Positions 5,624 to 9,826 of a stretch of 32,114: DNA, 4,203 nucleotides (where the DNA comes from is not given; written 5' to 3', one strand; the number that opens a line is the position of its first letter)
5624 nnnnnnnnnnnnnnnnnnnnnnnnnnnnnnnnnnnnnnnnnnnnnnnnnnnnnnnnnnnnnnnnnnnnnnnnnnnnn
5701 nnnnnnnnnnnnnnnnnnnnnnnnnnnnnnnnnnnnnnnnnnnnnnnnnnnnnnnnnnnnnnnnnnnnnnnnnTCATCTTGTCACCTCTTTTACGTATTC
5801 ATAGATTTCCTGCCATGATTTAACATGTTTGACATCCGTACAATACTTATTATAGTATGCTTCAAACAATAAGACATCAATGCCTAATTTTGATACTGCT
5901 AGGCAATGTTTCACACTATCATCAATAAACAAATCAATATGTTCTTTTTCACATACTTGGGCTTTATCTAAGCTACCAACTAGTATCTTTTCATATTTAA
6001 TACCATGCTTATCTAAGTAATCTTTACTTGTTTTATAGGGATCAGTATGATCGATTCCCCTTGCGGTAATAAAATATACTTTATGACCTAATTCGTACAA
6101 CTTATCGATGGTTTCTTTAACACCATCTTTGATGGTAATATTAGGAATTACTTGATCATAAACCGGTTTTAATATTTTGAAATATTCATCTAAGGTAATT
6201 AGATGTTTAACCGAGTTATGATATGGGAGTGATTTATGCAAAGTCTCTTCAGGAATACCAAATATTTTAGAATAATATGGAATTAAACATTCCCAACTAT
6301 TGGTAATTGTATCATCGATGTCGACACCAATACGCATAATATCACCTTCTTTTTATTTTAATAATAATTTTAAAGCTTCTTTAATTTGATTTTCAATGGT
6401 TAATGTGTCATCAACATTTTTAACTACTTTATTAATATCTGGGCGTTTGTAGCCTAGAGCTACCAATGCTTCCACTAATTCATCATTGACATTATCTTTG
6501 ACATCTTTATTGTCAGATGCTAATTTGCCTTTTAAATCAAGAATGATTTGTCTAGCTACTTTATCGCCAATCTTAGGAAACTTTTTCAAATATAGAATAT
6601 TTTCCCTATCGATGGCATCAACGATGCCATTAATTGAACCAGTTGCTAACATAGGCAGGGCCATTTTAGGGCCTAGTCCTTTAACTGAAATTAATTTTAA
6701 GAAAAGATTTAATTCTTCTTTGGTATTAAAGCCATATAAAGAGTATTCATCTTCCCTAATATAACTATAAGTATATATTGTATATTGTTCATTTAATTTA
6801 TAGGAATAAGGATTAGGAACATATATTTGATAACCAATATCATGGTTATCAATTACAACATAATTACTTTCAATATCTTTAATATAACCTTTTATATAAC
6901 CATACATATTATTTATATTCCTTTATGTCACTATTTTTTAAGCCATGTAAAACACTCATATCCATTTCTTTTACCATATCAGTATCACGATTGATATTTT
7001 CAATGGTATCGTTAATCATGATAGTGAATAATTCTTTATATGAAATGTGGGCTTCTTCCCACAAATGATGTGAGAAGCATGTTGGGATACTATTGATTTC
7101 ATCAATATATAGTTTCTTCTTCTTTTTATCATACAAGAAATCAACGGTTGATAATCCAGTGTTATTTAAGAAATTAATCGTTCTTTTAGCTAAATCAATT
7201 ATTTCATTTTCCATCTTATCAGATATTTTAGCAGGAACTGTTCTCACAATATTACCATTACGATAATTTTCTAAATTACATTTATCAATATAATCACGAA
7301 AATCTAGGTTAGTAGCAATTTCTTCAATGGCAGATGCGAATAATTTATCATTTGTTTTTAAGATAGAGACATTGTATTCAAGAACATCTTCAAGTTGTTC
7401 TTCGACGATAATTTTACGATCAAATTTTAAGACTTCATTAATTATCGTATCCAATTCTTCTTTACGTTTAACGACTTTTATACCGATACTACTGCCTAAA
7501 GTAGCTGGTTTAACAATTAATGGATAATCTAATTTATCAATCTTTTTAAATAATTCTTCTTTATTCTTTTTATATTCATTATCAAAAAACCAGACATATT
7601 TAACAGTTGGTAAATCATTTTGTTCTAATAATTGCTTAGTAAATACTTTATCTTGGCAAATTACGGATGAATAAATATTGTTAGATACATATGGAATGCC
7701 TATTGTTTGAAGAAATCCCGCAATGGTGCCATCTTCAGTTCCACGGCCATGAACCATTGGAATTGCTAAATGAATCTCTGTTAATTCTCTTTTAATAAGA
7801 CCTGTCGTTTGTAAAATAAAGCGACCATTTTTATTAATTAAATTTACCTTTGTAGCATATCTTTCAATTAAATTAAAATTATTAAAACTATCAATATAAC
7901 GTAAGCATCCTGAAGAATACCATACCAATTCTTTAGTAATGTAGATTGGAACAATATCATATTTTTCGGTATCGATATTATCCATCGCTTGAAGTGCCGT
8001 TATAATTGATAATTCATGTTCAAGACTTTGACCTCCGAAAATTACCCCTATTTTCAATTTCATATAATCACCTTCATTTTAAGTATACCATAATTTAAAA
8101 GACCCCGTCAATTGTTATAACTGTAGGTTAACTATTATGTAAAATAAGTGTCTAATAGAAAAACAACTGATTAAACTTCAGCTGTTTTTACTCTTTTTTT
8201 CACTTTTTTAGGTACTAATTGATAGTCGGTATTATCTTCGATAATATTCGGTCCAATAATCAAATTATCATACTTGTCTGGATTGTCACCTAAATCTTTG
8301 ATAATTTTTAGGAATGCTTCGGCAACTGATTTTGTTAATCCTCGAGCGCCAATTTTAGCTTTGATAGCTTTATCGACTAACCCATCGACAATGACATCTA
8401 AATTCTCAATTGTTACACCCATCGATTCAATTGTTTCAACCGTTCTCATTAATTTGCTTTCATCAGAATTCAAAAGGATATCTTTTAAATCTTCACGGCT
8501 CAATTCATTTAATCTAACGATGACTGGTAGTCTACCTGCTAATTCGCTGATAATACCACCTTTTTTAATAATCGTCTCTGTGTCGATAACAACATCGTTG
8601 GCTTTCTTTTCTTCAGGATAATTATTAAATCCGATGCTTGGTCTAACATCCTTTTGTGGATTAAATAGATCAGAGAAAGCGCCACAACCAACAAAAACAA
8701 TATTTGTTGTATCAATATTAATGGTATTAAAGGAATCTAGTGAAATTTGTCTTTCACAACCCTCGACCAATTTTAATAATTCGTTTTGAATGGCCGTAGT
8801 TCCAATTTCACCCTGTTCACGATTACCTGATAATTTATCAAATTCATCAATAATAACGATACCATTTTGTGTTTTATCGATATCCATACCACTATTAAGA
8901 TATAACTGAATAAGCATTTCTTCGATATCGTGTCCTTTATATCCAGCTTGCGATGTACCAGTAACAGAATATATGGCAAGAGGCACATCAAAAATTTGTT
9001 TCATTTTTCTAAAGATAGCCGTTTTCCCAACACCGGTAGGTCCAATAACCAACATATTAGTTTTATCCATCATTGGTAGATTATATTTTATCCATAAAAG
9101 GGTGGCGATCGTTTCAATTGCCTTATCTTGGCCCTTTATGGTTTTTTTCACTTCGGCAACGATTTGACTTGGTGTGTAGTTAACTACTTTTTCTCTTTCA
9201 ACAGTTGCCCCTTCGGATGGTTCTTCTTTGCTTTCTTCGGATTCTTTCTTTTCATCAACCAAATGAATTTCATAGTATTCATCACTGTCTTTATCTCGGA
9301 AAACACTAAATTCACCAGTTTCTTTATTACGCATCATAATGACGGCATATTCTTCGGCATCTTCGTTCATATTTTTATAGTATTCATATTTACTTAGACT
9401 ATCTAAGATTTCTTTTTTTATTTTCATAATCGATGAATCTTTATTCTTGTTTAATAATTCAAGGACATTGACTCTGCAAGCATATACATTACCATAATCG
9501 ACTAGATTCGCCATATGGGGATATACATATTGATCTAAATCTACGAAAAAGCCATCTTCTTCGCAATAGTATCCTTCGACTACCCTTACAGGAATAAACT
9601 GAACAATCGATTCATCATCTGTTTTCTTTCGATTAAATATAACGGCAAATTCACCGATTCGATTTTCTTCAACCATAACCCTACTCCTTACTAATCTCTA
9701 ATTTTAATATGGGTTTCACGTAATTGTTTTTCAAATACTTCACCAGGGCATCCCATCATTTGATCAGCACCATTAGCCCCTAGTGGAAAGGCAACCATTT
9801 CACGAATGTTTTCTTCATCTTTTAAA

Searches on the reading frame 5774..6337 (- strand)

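Call 74: search_protein_families(library=pfam, proteins=[window:5774-6337:-], max_evalue=0.001)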
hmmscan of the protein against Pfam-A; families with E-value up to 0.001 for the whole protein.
window:5774-6337:- (187 aa): 2 families
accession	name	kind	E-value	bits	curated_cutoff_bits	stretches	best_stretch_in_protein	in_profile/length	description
PF06941.18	NT5C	-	5.2e-11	43.2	24.8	1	3-182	4-174/180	5' nucleotidase, deoxy (Pyrimidine), cytosolic type C protein (NT5C)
PF13419.12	HAD_2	-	0.00065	20.3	23.8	0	6-93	4-104/178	Haloacid dehalogenase-like hydrolase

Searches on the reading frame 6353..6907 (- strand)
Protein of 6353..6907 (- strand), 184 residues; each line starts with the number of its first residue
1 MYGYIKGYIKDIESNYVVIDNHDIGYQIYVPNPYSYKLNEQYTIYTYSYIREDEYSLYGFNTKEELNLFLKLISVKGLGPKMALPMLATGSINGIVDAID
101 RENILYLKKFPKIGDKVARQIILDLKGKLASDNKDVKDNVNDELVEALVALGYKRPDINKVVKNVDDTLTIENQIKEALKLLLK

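Call 74: search_protein_families(library=pfam, proteins=[window:6353-6907:-], max_evalue=0.001)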
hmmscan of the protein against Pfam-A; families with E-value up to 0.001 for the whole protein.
window:6353-6907:- (184 aa): 3 families
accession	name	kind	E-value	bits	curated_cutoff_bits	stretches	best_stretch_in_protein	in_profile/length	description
PF01330.27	RuvA_N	-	7.4e-18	64.8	23.6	1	1-59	1-61/61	RuvA N terminal domain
PF07499.19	RuvA_C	-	2.6e-14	53.8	24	1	140-182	2-46/47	RuvA, C-terminal domain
PF14520.12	HHH_5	-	2.5e-10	41.1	27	1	69-126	1-56/57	Helix-hairpin-helix domain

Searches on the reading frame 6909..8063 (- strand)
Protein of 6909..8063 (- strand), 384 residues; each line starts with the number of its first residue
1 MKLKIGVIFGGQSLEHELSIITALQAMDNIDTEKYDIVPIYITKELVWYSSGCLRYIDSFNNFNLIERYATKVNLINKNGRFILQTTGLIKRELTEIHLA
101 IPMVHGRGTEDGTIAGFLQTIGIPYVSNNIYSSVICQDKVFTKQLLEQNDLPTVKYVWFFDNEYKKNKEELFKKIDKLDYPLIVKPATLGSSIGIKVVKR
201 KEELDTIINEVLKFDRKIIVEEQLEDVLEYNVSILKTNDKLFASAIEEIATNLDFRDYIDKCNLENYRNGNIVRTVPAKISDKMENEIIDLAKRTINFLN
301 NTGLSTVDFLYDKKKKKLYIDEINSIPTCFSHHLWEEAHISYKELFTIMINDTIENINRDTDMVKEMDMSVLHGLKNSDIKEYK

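Call 74: search_protein_families(library=pfam, proteins=[window:6909-8063:-], max_evalue=0.001)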
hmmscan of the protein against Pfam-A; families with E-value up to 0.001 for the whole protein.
window:6909-8063:- (384 aa): 7 families
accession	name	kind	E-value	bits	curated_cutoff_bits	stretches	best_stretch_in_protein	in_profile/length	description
PF07478.18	Dala_Dala_lig_C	-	1e-40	139.9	24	1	145-350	1-203/204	D-ala D-ala ligase C-terminus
PF01820.27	Dala_Dala_lig_N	-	1.5e-25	90.5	34.6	1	4-127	1-120/121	D-ala D-ala ligase N-terminus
PF02786.22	CPSase_L_D2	-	8.8e-12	45.4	19.8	1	138-325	1-178/211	Carbamoyl-phosphate synthase L chain, ATP binding domain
PF02222.28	ATP-grasp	-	3.6e-11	43.5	27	1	145-323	2-159/179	ATP-grasp domain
PF02655.19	ATP-grasp_3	-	3.2e-09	37.5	23.2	1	136-325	1-155/160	ATP-grasp domain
PF01071.24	GARS_A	-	6.1e-08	33.2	27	1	138-234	2-98/194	Phosphoribosylglycinamide synthetase, ATP-grasp (A) domain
PF13535.11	ATP-grasp_4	-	0.00059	19.9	27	0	179-213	2-36/160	ATP-grasp domain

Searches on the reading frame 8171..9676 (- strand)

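Call 74: search_protein_families(library=pfam, proteins=[window:8171-9676:-], max_evalue=0.001)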
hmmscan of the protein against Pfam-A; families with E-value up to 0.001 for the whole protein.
window:8171-9676:- (501 aa): 4 families
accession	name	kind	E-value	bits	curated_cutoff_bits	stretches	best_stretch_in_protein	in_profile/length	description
PF07724.20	AAA_2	-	3.8e-12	47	27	1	205-386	3-166/166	AAA domain (Cdc48 subfamily)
PF00004.35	AAA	-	1.8e-10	41.8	21.2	1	208-330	1-106/131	ATPase family associated with various cellular activities (AAA)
PF00493.29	MCM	-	3.6e-08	33.2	23.3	1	172-285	18-136/224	MCM P-loop domain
PF13401.12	AAA_22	-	6.8e-05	23.6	27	0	204-243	4-46/130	AAA domain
